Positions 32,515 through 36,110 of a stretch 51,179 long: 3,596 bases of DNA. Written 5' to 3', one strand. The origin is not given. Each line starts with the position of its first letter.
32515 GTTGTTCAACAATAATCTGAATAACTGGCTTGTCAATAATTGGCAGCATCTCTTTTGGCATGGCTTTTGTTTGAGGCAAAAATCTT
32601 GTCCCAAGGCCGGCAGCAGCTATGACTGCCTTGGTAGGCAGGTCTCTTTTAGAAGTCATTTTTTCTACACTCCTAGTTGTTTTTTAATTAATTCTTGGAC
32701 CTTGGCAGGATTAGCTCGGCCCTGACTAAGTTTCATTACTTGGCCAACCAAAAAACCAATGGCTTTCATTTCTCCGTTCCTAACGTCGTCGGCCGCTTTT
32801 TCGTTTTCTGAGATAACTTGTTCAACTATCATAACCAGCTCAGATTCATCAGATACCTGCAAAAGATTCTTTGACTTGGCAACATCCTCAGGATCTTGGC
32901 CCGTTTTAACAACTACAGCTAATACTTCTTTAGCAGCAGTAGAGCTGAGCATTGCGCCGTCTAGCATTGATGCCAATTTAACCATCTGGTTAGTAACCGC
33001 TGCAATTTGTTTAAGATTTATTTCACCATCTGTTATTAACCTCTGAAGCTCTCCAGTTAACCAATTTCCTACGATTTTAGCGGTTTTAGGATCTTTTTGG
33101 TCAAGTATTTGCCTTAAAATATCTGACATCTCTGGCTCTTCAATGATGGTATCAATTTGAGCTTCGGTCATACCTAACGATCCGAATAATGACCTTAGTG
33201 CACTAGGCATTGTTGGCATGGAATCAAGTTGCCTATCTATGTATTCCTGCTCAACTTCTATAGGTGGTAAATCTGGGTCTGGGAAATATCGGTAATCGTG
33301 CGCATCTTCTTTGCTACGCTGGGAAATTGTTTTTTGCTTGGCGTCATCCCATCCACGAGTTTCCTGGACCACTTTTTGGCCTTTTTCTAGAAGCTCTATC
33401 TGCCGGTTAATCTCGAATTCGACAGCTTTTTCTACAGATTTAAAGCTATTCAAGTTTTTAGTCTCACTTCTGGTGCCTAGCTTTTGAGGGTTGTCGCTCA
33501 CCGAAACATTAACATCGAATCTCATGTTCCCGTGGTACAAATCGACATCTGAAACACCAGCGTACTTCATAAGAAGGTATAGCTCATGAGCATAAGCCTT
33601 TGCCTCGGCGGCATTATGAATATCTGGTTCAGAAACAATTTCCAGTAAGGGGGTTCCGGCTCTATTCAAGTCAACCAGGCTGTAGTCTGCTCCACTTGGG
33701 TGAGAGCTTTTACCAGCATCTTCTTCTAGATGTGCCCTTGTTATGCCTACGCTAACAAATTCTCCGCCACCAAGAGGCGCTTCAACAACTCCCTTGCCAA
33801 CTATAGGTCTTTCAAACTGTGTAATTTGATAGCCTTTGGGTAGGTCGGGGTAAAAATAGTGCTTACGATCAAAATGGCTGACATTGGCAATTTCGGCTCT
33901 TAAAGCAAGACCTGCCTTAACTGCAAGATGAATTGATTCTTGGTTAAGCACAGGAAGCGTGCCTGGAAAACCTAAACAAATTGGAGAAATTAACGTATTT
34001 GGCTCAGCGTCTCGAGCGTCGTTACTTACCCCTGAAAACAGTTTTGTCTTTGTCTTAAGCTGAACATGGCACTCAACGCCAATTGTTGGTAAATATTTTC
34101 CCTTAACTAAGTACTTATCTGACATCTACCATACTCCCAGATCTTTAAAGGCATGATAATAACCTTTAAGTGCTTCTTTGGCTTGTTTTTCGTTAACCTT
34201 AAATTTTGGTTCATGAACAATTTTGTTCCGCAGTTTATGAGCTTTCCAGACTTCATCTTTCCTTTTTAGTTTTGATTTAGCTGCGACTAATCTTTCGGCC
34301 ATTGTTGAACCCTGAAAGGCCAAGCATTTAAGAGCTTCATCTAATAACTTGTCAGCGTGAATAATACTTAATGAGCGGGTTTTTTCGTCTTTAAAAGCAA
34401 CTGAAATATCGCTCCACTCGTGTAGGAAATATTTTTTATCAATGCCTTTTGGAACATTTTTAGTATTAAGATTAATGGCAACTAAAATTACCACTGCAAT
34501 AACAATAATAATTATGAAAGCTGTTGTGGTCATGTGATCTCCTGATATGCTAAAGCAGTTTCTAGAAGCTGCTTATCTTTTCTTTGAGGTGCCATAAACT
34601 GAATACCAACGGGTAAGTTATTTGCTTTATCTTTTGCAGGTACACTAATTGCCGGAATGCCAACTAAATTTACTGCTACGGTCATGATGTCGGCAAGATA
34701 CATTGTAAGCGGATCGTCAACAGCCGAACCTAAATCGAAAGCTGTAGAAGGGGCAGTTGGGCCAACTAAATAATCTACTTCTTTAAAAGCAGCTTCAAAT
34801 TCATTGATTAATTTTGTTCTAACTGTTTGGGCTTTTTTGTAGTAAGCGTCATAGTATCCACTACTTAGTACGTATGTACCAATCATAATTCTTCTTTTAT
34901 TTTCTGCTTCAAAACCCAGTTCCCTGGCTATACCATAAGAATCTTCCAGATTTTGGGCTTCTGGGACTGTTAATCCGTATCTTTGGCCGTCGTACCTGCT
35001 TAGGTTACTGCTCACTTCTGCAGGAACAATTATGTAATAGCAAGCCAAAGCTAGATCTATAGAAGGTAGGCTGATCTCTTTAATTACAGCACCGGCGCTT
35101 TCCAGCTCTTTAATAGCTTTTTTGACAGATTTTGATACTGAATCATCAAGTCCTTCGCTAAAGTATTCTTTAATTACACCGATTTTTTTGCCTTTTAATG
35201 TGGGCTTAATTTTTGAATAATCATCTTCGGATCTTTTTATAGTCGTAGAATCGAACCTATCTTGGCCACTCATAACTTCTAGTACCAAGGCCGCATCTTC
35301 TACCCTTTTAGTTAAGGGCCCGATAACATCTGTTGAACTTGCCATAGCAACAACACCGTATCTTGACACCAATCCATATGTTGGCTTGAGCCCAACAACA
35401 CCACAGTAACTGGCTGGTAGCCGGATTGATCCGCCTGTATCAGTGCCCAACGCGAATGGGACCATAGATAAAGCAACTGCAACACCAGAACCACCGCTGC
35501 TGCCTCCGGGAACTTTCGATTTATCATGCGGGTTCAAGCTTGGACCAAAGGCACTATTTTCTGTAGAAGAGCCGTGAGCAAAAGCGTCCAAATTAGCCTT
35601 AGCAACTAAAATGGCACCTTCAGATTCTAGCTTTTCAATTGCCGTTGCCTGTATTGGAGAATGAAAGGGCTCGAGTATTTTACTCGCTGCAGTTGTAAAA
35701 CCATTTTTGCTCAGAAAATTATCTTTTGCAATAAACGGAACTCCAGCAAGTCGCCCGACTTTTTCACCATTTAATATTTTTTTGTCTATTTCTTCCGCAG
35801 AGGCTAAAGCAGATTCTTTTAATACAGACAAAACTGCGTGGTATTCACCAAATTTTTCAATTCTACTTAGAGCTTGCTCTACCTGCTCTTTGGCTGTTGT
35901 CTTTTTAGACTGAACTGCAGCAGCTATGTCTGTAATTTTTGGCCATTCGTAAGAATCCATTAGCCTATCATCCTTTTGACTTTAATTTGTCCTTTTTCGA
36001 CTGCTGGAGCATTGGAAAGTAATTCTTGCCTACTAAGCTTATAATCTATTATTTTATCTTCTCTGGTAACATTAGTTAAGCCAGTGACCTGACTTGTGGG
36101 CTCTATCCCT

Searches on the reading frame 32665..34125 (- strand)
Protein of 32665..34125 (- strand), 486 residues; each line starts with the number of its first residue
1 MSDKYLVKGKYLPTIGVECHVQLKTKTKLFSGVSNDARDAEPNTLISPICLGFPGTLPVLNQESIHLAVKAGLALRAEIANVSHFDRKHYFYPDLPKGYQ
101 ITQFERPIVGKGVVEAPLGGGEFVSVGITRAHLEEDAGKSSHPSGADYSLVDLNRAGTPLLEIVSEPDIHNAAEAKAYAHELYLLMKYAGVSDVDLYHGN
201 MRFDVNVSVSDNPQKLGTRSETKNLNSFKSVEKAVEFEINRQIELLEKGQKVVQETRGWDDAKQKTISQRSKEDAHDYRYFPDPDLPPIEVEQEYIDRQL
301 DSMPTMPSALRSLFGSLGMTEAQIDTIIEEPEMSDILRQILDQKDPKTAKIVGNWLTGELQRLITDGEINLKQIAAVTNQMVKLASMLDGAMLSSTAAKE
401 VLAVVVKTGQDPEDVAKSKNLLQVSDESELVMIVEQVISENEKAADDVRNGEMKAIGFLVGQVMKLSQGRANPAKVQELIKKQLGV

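Call 96: search_protein_families(library=pfam, proteins=[window:32665-34125:-], max_evalue=0.00001)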
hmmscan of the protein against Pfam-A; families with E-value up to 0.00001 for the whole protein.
window:32665-34125:- (486 aa): 2 families
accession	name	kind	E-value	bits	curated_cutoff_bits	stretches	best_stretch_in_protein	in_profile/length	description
PF02934.20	GatB_N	-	5.3e-113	377.2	23.4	1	14-296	2-276/277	GatB/GatE catalytic domain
PF02637.23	GatB_Yqey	-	9.7e-37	126.5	27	1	347-484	11-148/148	GatB domain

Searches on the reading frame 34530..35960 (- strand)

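Call 96: search_protein_families(library=pfam, proteins=[window:34530-35960:-], max_evalue=0.00001)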
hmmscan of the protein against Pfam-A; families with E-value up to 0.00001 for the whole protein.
window:34530-35960:- (476 aa): 1 family
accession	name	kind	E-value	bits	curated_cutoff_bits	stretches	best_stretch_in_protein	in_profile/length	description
PF01425.27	Amidase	-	7.1e-142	474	27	1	26-466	2-445/445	Amidase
